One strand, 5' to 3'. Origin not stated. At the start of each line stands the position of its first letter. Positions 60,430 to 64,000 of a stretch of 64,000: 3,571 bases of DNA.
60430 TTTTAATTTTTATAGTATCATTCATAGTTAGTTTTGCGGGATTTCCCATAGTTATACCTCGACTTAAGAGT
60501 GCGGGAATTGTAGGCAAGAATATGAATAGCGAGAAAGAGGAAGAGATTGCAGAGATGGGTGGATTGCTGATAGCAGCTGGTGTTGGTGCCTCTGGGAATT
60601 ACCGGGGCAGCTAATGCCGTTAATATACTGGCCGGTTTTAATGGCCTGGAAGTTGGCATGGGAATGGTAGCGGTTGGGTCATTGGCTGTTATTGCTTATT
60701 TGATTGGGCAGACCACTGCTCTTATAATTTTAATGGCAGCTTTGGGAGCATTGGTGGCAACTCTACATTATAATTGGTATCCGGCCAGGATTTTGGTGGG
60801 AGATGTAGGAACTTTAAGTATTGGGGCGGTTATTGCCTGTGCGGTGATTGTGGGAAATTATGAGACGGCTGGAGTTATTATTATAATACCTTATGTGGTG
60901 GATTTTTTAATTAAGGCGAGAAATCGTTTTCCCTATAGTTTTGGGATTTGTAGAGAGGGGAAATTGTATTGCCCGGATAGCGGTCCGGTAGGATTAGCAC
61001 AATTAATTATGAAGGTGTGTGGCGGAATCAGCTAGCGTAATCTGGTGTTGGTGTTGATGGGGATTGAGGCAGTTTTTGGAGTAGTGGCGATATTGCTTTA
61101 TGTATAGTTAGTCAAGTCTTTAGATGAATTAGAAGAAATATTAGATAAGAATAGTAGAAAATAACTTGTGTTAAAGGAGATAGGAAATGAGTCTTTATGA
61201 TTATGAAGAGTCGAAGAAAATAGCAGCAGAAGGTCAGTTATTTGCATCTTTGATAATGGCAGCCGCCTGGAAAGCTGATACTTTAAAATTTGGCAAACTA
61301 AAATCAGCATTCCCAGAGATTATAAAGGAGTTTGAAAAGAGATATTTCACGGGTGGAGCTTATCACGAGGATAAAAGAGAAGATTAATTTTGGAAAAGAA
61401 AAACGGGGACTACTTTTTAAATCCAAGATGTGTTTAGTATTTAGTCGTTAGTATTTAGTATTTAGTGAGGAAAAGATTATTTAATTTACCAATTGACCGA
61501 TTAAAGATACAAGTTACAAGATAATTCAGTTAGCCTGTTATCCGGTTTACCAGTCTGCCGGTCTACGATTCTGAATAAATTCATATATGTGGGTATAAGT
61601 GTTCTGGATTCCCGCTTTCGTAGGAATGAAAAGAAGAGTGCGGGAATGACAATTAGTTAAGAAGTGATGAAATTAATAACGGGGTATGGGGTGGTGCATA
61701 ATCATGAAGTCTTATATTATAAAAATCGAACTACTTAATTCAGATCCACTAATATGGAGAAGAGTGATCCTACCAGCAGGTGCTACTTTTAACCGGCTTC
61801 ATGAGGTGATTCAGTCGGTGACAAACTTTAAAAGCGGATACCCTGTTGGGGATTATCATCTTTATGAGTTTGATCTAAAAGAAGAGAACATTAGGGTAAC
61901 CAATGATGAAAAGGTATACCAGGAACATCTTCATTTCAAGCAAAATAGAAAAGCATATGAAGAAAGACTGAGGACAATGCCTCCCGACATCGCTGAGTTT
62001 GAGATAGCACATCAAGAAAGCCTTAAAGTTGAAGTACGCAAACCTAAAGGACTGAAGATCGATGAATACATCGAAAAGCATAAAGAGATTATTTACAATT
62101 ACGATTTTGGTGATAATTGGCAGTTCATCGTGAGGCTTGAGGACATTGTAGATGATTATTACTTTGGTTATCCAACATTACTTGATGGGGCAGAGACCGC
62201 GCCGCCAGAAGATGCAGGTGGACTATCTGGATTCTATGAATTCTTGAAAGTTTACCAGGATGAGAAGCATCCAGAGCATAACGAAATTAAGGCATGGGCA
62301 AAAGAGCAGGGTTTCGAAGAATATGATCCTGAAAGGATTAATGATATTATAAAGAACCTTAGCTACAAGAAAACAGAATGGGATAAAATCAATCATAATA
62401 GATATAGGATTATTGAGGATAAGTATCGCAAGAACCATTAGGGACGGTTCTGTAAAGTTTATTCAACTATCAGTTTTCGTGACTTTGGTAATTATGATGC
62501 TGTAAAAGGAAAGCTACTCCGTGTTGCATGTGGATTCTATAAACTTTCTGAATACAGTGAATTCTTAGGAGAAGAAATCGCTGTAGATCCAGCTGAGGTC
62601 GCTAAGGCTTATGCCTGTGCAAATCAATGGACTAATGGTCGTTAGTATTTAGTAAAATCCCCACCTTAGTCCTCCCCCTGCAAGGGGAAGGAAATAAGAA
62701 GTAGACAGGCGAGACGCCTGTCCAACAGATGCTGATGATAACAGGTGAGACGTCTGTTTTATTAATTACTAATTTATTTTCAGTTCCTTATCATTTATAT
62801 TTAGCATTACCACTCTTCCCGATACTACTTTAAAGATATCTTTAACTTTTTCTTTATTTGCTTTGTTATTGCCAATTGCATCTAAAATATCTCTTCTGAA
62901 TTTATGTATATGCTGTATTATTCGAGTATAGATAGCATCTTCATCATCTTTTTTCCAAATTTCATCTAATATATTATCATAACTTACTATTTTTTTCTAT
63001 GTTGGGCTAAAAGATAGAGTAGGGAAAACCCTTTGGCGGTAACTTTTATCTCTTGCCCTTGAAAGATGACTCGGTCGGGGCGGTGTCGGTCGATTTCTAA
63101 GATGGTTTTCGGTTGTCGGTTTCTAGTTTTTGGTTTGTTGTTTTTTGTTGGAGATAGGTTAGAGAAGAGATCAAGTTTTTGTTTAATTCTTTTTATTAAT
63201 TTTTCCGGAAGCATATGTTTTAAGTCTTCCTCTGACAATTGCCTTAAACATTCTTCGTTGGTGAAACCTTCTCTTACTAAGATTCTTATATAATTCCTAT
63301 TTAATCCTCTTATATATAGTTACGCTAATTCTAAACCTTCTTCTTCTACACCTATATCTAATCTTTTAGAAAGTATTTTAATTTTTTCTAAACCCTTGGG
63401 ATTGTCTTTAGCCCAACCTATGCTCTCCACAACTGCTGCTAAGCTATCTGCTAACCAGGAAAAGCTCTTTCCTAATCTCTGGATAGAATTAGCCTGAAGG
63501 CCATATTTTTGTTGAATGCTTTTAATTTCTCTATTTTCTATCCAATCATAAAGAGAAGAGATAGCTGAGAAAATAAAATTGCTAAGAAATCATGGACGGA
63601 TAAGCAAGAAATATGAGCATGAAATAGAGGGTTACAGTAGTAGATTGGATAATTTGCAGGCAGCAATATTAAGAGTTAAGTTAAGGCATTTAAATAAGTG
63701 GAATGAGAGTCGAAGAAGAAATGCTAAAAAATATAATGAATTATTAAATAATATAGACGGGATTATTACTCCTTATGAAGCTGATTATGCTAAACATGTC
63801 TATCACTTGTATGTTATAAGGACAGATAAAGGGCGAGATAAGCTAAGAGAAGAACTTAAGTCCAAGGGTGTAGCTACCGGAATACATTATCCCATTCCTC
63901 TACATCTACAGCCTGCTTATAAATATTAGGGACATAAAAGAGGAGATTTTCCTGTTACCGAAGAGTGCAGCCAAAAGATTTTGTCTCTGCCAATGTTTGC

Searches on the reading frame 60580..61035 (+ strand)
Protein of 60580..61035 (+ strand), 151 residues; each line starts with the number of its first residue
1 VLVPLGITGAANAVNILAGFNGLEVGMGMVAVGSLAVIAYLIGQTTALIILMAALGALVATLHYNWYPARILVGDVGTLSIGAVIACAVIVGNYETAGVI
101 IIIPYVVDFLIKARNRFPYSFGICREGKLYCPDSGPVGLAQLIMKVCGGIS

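Call 108: search_protein_families(library=pfam, proteins=[window:60580-61035:+], max_evalue=0.001)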
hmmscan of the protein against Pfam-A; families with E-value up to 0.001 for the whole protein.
window:60580-61035:+ (151 aa): 1 family
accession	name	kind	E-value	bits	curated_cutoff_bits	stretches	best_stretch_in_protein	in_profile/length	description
PF00953.26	Glycos_transf_4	-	3.4e-21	76.3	27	1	2-92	69-159/160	Glycosyl transferase family 4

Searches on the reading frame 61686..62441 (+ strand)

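Call 108: search_protein_families(library=pfam, proteins=[window:61686-62441:+], max_evalue=0.001)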
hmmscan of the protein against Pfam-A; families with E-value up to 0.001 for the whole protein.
window:61686-62441:+ (251 aa): 1 family
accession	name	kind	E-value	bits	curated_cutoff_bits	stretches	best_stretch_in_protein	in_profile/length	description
PF07929.16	PRiA4_ORF3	-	6.8e-47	159.8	26.6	1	9-219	2-170/173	Plasmid pRiA4b ORF-3-like protein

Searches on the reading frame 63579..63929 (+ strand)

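Call 108: search_protein_families(library=pfam, proteins=[window:63579-63929:+], max_evalue=0.001)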
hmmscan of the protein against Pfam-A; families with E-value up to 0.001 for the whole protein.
window:63579-63929:+ (116 aa): 1 family
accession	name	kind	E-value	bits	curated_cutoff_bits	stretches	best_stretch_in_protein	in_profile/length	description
PF01041.23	DegT_DnrJ_EryC1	-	2.8e-28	99.6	19.8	1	1-115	197-318/360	DegT/DnrJ/EryC1/StrS aminotransferase family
